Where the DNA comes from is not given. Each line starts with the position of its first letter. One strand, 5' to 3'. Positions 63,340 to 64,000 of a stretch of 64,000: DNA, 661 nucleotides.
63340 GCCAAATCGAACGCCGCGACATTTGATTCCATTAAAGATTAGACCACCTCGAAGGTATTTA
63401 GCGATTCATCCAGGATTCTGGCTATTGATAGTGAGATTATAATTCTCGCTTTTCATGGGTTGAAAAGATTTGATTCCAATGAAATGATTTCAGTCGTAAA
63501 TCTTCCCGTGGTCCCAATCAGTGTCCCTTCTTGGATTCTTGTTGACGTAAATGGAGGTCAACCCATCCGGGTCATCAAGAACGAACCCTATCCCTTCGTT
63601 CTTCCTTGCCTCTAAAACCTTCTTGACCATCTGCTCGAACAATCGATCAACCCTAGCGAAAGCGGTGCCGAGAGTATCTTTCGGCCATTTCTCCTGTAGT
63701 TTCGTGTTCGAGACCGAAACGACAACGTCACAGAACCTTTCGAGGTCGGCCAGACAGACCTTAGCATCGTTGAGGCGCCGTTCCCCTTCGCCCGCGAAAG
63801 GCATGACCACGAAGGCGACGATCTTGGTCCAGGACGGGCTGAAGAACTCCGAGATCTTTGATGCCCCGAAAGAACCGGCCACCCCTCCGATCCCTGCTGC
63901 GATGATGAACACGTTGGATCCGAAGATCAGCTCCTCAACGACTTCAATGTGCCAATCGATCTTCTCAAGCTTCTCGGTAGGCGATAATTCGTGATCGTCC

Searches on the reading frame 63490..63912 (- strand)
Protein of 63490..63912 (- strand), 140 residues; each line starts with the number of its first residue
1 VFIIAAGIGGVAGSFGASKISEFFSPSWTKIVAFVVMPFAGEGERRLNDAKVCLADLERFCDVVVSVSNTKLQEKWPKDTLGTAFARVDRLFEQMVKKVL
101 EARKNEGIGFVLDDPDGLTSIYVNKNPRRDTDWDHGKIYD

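Call 20: search_protein_families(library=pfam, max_evalue=0.001, proteins=[window:63490-63912:-])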
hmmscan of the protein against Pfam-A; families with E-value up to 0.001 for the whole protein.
window:63490-63912:- (140 aa): 1 family
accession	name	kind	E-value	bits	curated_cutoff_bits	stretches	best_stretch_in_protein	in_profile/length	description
PF00091.31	Tubulin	-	3.3e-09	37.7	33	1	2-74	112-187/190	Tubulin/FtsZ family, GTPase domain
